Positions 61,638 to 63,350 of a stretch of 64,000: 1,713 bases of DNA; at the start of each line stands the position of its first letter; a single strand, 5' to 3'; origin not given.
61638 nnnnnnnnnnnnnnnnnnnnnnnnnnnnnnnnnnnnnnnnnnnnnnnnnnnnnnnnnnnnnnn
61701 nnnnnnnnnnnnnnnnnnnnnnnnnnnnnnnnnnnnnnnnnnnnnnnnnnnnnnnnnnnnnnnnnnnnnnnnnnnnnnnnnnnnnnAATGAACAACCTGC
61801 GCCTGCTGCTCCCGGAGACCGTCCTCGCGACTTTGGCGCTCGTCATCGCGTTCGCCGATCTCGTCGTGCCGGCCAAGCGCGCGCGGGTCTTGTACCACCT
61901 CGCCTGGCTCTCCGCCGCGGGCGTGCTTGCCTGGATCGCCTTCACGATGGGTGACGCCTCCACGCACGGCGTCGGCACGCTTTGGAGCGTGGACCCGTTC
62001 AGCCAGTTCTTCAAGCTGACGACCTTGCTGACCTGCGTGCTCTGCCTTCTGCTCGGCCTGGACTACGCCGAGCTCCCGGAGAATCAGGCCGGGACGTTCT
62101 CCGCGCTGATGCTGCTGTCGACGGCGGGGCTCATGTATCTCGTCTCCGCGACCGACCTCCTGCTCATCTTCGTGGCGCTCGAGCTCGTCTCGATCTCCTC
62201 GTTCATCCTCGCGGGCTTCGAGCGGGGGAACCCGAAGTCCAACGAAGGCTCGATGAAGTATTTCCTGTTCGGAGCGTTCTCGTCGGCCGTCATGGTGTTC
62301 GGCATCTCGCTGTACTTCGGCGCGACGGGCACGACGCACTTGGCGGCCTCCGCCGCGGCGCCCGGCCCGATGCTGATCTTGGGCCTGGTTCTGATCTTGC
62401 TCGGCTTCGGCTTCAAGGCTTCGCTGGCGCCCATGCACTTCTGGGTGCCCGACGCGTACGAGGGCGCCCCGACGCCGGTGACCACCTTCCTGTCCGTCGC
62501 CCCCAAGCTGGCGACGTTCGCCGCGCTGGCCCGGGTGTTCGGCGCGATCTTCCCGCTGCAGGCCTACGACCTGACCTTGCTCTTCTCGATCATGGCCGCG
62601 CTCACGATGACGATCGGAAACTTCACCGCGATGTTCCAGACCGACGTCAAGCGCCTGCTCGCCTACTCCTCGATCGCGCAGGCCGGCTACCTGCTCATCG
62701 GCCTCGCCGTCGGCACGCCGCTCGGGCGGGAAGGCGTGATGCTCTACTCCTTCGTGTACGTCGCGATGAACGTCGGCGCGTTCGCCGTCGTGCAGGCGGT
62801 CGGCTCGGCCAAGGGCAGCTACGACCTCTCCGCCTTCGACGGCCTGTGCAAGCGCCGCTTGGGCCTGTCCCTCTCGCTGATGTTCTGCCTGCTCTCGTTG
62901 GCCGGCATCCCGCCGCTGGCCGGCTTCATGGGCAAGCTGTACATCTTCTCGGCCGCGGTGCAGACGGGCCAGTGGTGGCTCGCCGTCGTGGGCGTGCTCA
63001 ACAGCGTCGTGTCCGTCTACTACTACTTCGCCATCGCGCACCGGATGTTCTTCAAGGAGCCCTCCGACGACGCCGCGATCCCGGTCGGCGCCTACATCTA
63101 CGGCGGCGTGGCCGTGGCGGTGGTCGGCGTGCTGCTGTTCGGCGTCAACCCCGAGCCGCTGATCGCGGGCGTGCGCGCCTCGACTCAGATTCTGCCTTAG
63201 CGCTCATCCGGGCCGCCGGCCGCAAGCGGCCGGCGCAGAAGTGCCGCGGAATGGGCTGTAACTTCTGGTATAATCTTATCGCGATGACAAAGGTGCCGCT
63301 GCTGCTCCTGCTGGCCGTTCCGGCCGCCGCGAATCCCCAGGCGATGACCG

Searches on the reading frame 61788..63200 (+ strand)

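Call 46: search_protein_families(library=pfam, proteins=[window:61788-63200:+], max_evalue=0.01)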
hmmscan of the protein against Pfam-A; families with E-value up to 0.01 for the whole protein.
window:61788-63200:+ (470 aa): 2 families
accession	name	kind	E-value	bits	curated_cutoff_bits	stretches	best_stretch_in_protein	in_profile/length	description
PF00361.26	Proton_antipo_M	-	3.2e-73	246.9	21.5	1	121-408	1-293/294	NADH:quinone oxidoreductase/Mrp antiporter, TM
PF19530.4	Ndh2_N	-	0.0094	16.6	27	1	6-91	14-99/100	NAD(P)H-quinone oxidoreductase subunit 2 N-terminal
